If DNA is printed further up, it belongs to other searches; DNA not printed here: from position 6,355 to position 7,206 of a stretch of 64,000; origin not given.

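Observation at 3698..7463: TTQ amine dehydrogenase cluster with B-E-D-A + monohaem cytochrome c layout and no MauG/MauF/amicyanin nearby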

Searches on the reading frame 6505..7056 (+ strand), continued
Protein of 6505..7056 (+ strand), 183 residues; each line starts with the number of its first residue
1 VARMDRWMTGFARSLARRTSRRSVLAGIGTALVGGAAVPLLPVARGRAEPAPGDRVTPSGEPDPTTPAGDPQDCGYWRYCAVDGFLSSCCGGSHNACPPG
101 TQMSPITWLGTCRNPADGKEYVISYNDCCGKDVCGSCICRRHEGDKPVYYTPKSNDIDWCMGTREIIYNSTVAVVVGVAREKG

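Call 24: find_related_loci(query=A1, collection=genome_contigs, flank=10000)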
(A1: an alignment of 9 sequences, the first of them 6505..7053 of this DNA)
Query A1 (183 aa) in genome_contigs; peptide patterns used: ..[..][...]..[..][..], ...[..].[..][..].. (x = any residue, [..] = any of these).
600 stretches matched a pattern (row limit reached: there are more); 588 encode a relative of the query (tblastn E <= 1e-3); the best 80 are kept; 80 distinct loci.
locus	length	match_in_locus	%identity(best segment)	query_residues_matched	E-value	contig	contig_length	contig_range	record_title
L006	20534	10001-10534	68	1-182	3e-80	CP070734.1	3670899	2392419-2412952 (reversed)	MAG: Deltaproteobacteria bacterium isolate bin407 chromosome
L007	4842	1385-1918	62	1-182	2e-78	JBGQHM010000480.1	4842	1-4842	MAG: Candidatus Binatia bacterium isolate OBJ2_061818_070_72 k141_170552_length_4842_cov_12.9304, whole genome shotgun s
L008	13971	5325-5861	67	4-182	5e-77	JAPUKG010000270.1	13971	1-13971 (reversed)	MAG: Proteobacteria bacterium isolate KW1-S15_187 KW1-S15_187_cg270, whole genome shotgun sequence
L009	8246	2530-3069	59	1-182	1e-73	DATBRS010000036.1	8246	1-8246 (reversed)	MAG TPA_asm: Myxococcota bacterium isolate SMAG_U4135 k141_1916316, whole genome shotgun sequence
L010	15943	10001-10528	58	3-182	6e-73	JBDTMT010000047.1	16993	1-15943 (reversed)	MAG: bacterium isolate cluster3_bin.132 NODE_12660_length_16993_cov_7.337171, whole genome shotgun sequence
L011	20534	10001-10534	65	1-183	2e-72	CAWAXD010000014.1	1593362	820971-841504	MAG: uncultured delta proteobacterium isolate MFD05942.bin.2.221 genome assembly, contig: contig_38983, whole genome sho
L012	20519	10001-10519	60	2-179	1e-72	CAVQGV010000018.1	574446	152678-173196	MAG: uncultured Gammaproteobacteria bacterium isolate MFD09848.bin.2.30 genome assembly, contig: contig_3493, whole geno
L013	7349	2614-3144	60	1-179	2e-72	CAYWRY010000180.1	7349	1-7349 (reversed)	MAG TPA_asm: uncultured Spirochaetales bacterium isolate binchicken_co107_401 genome assembly, contig: NODE_21475_length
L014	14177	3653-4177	62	1-181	2e-72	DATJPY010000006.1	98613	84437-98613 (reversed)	MAG TPA_asm: Myxococcota bacterium isolate SMAG_U14925 k141_2637919, whole genome shotgun sequence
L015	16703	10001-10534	60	1-182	3e-72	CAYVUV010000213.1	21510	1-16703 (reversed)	MAG TPA_asm: uncultured Candidatus Binatia bacterium isolate binchicken_co200_21 genome assembly, contig: k141_384042, w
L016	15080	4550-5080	58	2-182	3e-71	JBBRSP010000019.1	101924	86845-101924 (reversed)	MAG: Candidatus Binatia bacterium isolate La2_metabat2.097 La2_metabat2.097_K_1625010L101924_cov_27.9921, whole genome s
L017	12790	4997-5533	61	4-181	7e-71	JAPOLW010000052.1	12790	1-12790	MAG: bacterium isolate bin127 NODE_52_length_12790_cov_2.678833, whole genome shotgun sequence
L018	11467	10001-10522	70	4-181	5e-71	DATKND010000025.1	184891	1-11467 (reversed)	MAG TPA_asm: Myxococcota bacterium isolate SMAG_U14728 k141_1971128, whole genome shotgun sequence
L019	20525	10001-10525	65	1-179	1e-70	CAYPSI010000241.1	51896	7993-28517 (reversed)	MAG TPA_asm: uncultured Spirochaetales bacterium isolate binchicken_co165_279 genome assembly, contig: k141_2789102, who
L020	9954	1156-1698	58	1-182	4e-70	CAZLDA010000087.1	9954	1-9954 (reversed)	MAG TPA_asm: uncultured Pseudomonadales bacterium isolate SRP237561_co1_70 genome assembly, contig: NODE_13167_length_99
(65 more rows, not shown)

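Call 68: search_dna_similar(query=window:6505-7053:+, collection=plasmids, mode=protein, max_rows=40)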
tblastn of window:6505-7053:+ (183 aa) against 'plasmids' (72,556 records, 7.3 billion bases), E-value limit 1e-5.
Records with a match: 30; places in all: 30; records where one place covers at least 80% of the query: 28.
Best place of each record, by identity: <60% 30.
By first word of the organism name: Paracoccus 15; Burkholderia 4; Novosphingobium 3; Pseudomonas 2; Cupriavidus 1; Chimaeribacter 1; Haematobacter 1; Indioceanicola 1; Methylobacterium 1; Sphaerotilus 1.
By predicted mobility (MOB-suite, as given by PLSDB): non-mobilizable 27; conjugative 2; mobilizable 1.
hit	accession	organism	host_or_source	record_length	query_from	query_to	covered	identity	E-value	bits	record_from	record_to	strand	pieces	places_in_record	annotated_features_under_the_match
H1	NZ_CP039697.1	Novosphingobium sp. EMRT-2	cell,freshwater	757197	1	179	98%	55.0%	3e-48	174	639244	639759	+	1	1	methylamine dehydrogenase light chain | mauD: methylamine dehydrogenase accessory protein MauD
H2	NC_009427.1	Novosphingobium aromaticivorans DSM 12444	-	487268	1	179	98%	55.0%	9e-48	172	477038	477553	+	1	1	methylamine dehydrogenase light chain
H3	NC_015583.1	Novosphingobium sp. PP1Y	-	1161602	28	181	84%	56.5%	4e-50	179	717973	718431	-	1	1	none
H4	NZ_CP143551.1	Burkholderia multivorans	Homo sapiens,bronchoalveolar lavage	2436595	1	181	99%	48.1%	5e-45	165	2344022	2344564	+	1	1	none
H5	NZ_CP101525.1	Burkholderia arboris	mixed culture,soil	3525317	1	181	99%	47.5%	3e-43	160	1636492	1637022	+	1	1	none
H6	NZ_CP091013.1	Burkholderia cenocepacia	-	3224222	1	181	99%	47.0%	4e-44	162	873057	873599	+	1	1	none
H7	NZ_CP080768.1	Cupriavidus pinatubonensis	genomic assembly,soil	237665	28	183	85%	47.4%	7e-42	155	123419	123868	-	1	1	methylamine dehydrogenase light chain | cytochrome c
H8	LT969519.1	Pseudomonas aeruginosa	-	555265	29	179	83%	46.5%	8e-34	132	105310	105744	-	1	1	aauA: Aralkylamine dehydrogenase light chain precursor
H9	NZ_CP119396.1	Chimaeribacter arupi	Homo sapiens,blood culture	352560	29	181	84%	44.8%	4e-34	133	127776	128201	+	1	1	methylamine dehydrogenase light chain | c-type cytochrome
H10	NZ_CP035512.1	Haematobacter massiliensis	single cell,human skin swab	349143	29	181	84%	44.8%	5e-30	122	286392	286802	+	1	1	methylamine dehydrogenase light chain | cytochrome c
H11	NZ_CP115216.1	Pseudomonas aeruginosa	Homo sapiens,culture samples from human ...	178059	29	179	83%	45.2%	5e-34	133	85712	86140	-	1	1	methylamine dehydrogenase light chain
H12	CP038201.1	Paracoccus ferrooxidans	single cell,bioreactor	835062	28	179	83%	44.0%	5e-33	130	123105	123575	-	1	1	mauA: methylamine dehydrogenase (amicyanin) small subunit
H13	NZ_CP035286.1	Paracoccus versutus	whole organism,soil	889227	28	179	83%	44.0%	5e-33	130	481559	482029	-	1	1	mauA: methylamine dehydrogenase (amicyanin) small subunit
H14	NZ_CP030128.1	Indioceanicola profundi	sediment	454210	28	179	83%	43.4%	5e-33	130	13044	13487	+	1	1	mauA: methylamine dehydrogenase (amicyanin) small subunit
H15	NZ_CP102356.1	Paracoccus sp. SMMA_5_TC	pure culture,Lotus pond, a sulfur-borax ...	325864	29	180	83%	43.2%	1e-30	123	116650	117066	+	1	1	methylamine dehydrogenase light chain | cytochrome c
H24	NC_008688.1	Paracoccus denitrificans PD1222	-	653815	28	179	83%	42.0%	2e-31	125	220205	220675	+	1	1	mauA: methylamine dehydrogenase (amicyanin) small subunit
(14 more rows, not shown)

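Call 69: get_annotated_region(hit=H2, flank=8000)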
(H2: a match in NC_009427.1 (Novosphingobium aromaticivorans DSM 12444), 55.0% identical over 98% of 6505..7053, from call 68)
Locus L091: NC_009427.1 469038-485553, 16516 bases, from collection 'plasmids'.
description: Novosphingobium aromaticivorans DSM 12444 plasmid pNL2, complete sequence
organism: Novosphingobium aromaticivorans DSM 12444 (NCBI taxid 279238)
taxonomy: Bacteria; Pseudomonadota; Alphaproteobacteria; Sphingomonadales; Sphingomonadaceae; Novosphingobium; Novosphingobium aromaticivorans; Novosphingobium aromaticivorans DSM 12444
host: -; source: -; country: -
typing (MOB-suite, as given by PLSDB): non-mobilizable; replicon rep_cluster_531,rep_cluster_545
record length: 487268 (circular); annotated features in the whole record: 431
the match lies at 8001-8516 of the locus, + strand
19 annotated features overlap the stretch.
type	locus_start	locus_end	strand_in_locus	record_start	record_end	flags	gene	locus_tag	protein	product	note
CDS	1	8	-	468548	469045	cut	-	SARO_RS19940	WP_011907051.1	aromatic-ring-hydroxylating dioxygenase subunit beta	GO:0019439 - aromatic compound catabolic process [Evidence IEA]; GO:0006725 - cellular aromatic compound metabolic ...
CDS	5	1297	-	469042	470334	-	-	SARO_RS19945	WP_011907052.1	Rieske 2Fe-2S domain-containing protein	-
CDS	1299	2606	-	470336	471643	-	-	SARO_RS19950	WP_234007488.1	amidase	-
CDS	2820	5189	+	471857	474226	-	-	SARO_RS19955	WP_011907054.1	TonB-dependent receptor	-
CDS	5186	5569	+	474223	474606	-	-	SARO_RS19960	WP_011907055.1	c-type cytochrome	-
CDS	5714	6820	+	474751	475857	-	-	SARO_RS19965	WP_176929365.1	amine dehydrogenase large subunit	-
CDS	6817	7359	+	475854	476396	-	-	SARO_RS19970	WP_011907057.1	MauE/DoxX family redox-associated membrane protein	GO:0030416 - methylamine metabolic process [Evidence IEA]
CDS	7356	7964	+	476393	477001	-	mauD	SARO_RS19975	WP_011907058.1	methylamine dehydrogenase accessory protein MauD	-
CDS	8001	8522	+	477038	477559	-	-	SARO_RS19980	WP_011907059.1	methylamine dehydrogenase light chain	GO:0009308 - amine metabolic process [Evidence IEA]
CDS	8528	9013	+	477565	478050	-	-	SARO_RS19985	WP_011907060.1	hypothetical protein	-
CDS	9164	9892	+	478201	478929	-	-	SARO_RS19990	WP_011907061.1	CoA transferase subunit A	-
CDS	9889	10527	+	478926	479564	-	-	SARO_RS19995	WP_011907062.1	3-oxoacid CoA-transferase subunit B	-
CDS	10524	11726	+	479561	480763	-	pcaF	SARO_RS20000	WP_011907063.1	3-oxoadipyl-CoA thiolase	GO:0019619 - 3,4-dihydroxybenzoate catabolic process [Evidence IEA]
CDS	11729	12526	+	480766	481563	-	pcaD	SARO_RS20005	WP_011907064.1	3-oxoadipate enol-lactonase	GO:0042952 - beta-ketoadipate pathway [Evidence IEA]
CDS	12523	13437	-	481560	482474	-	-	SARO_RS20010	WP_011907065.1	LysR family transcriptional regulator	-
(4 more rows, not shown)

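Call 70: get_annotated_region(hit=H24, flank=8000)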
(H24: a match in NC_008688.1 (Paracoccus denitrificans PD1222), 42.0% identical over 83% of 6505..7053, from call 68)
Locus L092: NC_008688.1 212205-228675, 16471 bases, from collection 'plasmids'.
description: Paracoccus denitrificans PD1222 plasmid 1, complete sequence
organism: Paracoccus denitrificans PD1222 (NCBI taxid 318586)
taxonomy: Bacteria; Pseudomonadota; Alphaproteobacteria; Rhodobacterales; Paracoccaceae; Paracoccus; Paracoccus denitrificans; Paracoccus denitrificans PD1222
host: -; source: -; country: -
typing (MOB-suite, as given by PLSDB): non-mobilizable; replicon rep_cluster_560,rep_cluster_969
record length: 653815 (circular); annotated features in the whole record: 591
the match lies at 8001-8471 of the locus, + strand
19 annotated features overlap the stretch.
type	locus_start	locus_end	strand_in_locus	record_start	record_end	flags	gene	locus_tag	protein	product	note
CDS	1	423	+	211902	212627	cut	-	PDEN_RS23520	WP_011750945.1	hypothetical protein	-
CDS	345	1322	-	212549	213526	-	-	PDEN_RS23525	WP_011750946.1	mechanosensitive ion channel family protein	-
CDS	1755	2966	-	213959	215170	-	-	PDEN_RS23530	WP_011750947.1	PQQ-dependent sugar dehydrogenase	-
CDS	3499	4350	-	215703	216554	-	mauR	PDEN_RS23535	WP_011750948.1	Mau operon transcriptional activator MauR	-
CDS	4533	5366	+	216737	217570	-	mauF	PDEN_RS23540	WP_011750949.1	methylamine utilization protein MauF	-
CDS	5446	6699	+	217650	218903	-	mauB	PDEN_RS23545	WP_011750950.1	methylamine dehydrogenase (amicyanin) large subunit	-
CDS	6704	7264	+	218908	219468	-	-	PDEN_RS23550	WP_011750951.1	MauE/DoxX family redox-associated membrane protein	GO:0030416 - methylamine metabolic process [Evidence IEA]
CDS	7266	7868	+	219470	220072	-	mauD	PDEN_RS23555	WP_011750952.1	methylamine dehydrogenase accessory protein MauD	-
CDS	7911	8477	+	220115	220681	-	mauA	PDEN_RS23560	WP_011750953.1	methylamine dehydrogenase (amicyanin) small subunit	-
CDS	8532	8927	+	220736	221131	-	-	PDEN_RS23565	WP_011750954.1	amicyanin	-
CDS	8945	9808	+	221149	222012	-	mauJ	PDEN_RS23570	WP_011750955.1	methylamine utilization protein MauJ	-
CDS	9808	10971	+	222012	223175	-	-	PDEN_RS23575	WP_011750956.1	methylamine utilization protein MauG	-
CDS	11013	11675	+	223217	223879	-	napG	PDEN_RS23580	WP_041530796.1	ferredoxin-type protein NapG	-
CDS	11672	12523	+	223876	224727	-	napH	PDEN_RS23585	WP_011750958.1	quinol dehydrogenase ferredoxin subunit NapH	-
CDS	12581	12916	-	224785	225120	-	-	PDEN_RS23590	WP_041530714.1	zinc ribbon domain-containing protein YjdM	-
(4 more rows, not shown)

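Call 72: get_annotated_region(hit=H15, flank=7000)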
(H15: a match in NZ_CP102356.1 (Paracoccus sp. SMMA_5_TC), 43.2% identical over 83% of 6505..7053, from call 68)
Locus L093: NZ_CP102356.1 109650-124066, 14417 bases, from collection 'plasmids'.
description: Paracoccus sp. SMMA_5_TC plasmid pNSM5TCa, complete sequence
organism: Paracoccus sp. SMMA_5_TC (NCBI taxid 2654280)
taxonomy: Bacteria; Pseudomonadota; Alphaproteobacteria; Rhodobacterales; Paracoccaceae; Paracoccus; Paracoccus sp. SMMA 5 TC
host: -; source: pure culture,Lotus pond, a sulfur-borax hot spring; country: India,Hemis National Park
typing (MOB-suite, as given by PLSDB): non-mobilizable
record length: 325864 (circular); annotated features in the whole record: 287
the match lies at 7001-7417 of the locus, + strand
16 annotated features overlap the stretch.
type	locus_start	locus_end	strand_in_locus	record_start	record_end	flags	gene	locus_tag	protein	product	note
CDS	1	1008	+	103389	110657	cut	-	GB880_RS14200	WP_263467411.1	hypothetical protein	-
CDS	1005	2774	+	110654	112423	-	-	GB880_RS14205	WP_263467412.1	hypothetical protein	-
CDS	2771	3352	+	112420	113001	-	-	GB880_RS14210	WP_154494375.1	SCO family protein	-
CDS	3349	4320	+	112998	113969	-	-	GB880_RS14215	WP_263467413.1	cytochrome c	-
CDS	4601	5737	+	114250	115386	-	-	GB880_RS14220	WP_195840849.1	amine dehydrogenase large subunit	-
CDS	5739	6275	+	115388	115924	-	-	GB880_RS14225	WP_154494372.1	MauE/DoxX family redox-associated membrane protein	GO:0030416 - methylamine metabolic process [Evidence IEA]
CDS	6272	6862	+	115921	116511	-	-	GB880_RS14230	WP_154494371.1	redoxin domain-containing protein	-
CDS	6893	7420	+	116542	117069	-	-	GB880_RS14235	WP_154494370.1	methylamine dehydrogenase light chain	GO:0009308 - amine metabolic process [Evidence IEA]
CDS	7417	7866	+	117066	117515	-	-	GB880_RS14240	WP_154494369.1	cytochrome c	-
CDS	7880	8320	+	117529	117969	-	-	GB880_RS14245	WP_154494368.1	cytochrome c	-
CDS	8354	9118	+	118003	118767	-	-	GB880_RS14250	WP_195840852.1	hypothetical protein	-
CDS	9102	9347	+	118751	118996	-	-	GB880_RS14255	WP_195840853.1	cytochrome c3 family protein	-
CDS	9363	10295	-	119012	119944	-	-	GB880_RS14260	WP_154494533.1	trypsin-like serine protease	GO:0006508 - proteolysis [Evidence IEA]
CDS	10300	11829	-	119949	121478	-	-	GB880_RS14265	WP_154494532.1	tyrosinase family protein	-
CDS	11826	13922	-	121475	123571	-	-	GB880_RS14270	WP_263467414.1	hypothetical protein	-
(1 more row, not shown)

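Call 73: get_annotated_region(hit=H8, flank=7000)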
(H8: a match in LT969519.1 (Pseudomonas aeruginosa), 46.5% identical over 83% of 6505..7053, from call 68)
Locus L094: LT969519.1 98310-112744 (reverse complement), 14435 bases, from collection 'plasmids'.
description: Pseudomonas aeruginosa isolate RW109 genome assembly, plasmid: RW109 plasmid 1
organism: Pseudomonas aeruginosa (NCBI taxid 287)
taxonomy: Bacteria; Pseudomonadota; Gammaproteobacteria; Pseudomonadales; Pseudomonadaceae; Pseudomonas; Pseudomonas aeruginosa
host: -; source: -; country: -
typing (MOB-suite, as given by PLSDB): non-mobilizable; replicon rep_cluster_1115
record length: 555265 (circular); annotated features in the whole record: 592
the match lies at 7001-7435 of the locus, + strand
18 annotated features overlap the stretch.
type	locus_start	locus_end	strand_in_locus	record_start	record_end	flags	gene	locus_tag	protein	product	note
CDS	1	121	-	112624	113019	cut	-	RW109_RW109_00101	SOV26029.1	hypothetical protein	-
CDS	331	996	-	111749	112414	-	-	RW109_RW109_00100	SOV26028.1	hypothetical protein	-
CDS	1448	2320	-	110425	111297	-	phnV_1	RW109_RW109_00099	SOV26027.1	Putative 2-aminoethylphosphonate transport system permease protein PhnV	-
CDS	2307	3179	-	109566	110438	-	cysW_1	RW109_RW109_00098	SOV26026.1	Sulfate transport system permease protein CysW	-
CDS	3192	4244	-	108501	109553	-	-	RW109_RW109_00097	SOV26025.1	hypothetical protein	-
CDS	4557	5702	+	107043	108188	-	aauB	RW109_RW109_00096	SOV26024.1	Aralkylamine dehydrogenase heavy chain precursor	-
CDS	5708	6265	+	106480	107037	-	mauE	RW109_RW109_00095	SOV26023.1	Methylamine utilization protein MauE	-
CDS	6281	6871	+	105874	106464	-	mauD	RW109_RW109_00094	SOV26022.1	Methylamine utilization protein MauD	-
CDS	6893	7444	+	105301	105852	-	aauA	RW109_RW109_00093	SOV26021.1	Aralkylamine dehydrogenase light chain precursor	-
CDS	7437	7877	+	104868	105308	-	cycA_2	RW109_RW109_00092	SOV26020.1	Cytochrome c-552 precursor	-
CDS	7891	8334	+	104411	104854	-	cycA_1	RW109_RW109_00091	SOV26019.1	Cytochrome c-552 precursor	-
CDS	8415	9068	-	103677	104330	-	serB_1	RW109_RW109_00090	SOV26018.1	Phosphoserine phosphatase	-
CDS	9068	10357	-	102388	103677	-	apeB_1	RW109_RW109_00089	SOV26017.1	putative M18 family aminopeptidase 2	-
CDS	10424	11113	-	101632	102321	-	-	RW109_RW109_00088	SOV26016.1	hypothetical protein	-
CDS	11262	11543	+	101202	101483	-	-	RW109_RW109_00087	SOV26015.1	hypothetical protein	-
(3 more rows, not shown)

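Call 75: search_dna_similar(query=L092:9808-10968:+, collection=plasmids, mode=protein, max_rows=60, max_evalue=1e-30)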
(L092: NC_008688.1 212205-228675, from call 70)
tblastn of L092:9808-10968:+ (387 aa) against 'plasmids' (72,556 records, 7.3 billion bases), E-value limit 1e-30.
Records with a match: 157; places in all: 158; records where one place covers at least 80% of the query: 123.
Best place of each record, by identity: >=99% 4; 60-80% 9; <60% 144.
By first word of the organism name: Ralstonia 127; Paracoccus 13; Azospirillum 10; Cupriavidus 3; Burkholderia 2; Comamonadaceae 1; Ideonella 1.
By predicted mobility (MOB-suite, as given by PLSDB): mobilizable 101; non-mobilizable 56.
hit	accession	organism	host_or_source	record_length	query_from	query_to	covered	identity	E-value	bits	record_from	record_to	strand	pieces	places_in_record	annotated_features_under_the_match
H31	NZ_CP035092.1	Paracoccus denitrificans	Homo sapiens,cell culture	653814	38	387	90%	100.0%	0e+0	659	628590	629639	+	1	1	methylamine utilization protein MauG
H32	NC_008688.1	Paracoccus denitrificans PD1222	-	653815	38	387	90%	100.0%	0e+0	659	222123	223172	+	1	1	methylamine utilization protein MauG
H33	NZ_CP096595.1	Paracoccus denitrificans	mixed culture,activated sludge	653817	38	387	90%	100.0%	0e+0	659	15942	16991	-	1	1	methylamine utilization protein MauG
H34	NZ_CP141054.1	Paracoccus denitrificans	-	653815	38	387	90%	100.0%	0e+0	659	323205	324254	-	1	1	methylamine utilization protein MauG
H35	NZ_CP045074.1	Paracoccus kondratievae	genome assembly,the fermentation ...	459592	38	387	90%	77.7%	1e-167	526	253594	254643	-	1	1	cytochrome c peroxidase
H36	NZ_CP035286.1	Paracoccus versutus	whole organism,soil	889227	38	387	90%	77.1%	5e-167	525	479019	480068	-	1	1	cytochrome c peroxidase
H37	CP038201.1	Paracoccus ferrooxidans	single cell,bioreactor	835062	38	387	90%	76.9%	2e-165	520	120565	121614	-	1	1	methylamine utilization protein MauG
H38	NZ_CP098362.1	Paracoccus sp. TOH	cell cuture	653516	38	386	90%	76.0%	1e-160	506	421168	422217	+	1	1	cytochrome c peroxidase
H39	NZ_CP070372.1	Paracoccus methylovorus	whole organism,grassland soil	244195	38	387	90%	74.9%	5e-157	496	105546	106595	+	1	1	cytochrome c peroxidase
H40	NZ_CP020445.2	Paracoccus yeei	Homo sapiens,Urine suprapubic aspirate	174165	38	387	90%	74.3%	1e-155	492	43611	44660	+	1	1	cytochrome c peroxidase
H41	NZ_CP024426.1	Paracoccus yeei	Homo sapiens,single cell,skin swab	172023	38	382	89%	75.4%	5e-156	493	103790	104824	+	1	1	cytochrome c peroxidase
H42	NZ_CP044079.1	Paracoccus yeei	Homo sapiens,clinical isolate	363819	38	382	89%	75.4%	5e-156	493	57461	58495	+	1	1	cytochrome c peroxidase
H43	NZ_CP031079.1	Paracoccus yeei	Homo sapiens,single cell,eye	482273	38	382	89%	75.4%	2e-155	491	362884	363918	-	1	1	cytochrome c peroxidase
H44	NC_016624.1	Azospirillum lipoferum 4B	-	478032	38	379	88%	56.5%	1e-105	348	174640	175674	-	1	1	cytochrome c peroxidase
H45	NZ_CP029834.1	Azospirillum ramasamyi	single cell,Cow dung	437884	38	379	88%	56.5%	2e-105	348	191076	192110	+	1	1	cytochrome c peroxidase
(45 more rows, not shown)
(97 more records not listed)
